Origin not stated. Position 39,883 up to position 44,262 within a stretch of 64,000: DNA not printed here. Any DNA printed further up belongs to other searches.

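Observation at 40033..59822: Sulfated-glycan PUL whose only candidate depolymerases are two unassigned beta-helix paralogues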

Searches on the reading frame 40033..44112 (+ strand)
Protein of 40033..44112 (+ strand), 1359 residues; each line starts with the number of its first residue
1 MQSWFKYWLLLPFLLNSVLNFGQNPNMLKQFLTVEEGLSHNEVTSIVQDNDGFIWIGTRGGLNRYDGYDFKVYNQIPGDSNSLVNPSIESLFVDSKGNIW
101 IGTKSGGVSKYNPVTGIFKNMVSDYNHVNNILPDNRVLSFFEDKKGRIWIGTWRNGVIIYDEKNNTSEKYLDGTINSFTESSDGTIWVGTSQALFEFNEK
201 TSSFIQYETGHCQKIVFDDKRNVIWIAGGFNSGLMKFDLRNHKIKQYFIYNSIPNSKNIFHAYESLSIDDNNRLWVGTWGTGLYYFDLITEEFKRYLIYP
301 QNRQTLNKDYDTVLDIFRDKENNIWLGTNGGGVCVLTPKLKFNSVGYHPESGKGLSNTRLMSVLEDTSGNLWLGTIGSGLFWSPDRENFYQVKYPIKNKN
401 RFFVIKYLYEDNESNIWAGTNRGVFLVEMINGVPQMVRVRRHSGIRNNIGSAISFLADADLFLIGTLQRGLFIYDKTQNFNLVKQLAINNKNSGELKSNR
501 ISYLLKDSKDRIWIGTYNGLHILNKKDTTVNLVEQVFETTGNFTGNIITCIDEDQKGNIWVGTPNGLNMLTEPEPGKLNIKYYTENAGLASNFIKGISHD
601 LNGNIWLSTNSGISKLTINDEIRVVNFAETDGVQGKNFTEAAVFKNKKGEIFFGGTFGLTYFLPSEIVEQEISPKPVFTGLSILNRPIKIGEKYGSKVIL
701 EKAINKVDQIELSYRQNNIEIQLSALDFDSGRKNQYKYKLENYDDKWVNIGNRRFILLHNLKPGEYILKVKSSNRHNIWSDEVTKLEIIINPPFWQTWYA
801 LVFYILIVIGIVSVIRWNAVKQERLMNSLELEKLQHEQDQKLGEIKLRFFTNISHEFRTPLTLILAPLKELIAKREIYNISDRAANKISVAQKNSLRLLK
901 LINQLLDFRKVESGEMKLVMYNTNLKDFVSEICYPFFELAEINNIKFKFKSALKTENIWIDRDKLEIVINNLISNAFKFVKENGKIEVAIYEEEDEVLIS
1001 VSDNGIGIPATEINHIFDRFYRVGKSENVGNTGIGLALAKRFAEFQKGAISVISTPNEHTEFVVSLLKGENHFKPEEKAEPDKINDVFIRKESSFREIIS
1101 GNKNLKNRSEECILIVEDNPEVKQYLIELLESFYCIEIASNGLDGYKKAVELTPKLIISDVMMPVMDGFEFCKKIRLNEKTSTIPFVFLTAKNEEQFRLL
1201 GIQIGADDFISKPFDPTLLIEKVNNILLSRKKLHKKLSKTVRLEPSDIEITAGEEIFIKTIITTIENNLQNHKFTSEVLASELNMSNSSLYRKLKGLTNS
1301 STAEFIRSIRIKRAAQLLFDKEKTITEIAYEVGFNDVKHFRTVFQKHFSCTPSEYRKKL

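Call 3: search_protein_families(library=pfam, proteins=[window:40033-44112:+], max_evalue=0.01)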
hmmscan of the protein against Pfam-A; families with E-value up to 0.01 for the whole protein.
window:40033-44112:+ (1359 aa): 10 families
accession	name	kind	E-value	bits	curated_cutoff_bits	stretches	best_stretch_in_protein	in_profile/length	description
PF07494.17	Reg_prop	-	4.6e-50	161.6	20.4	5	37-60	1-24/24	Two component regulator propeller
PF02518.31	HATPase_c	-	1.5e-24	87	26.4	1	961-1066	2-107/111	Histidine kinase-, DNA gyrase B-, and HSP90-like ATPase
PF00072.30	Response_reg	-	1.8e-23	83.3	30.2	1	1113-1223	1-110/111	Response regulator receiver domain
PF12833.13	HTH_18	-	6.3e-23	81.3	33.6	1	1279-1357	1-79/80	Helix-turn-helix domain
PF07495.19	Y_Y_Y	-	2.6e-16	59.7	26.6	1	727-790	1-64/65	Y_Y_Y domain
PF00512.31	HisKA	-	2.1e-12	47.4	26.9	1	846-914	2-66/66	His Kinase A (phospho-acceptor) domain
PF00165.29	HTH_AraC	-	1.7e-11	44.4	26.6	1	1321-1357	7-42/42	Bacterial regulatory helix-turn-helix proteins, AraC family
PF23748.1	Beta-prop_LRRK2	-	1.8e-06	27.6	26.9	0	36-61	269-294/359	LRRK2 beta propeller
PF16819.11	DUF5074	-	8.6e-06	25.5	27.2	1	146-204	154-218/353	Domain of unknown function (DUF5074)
PF13589.12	HATPase_c_3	-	0.00097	19.6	25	1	965-1042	3-83/137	Histidine kinase-, DNA gyrase B-, and HSP90-like ATPase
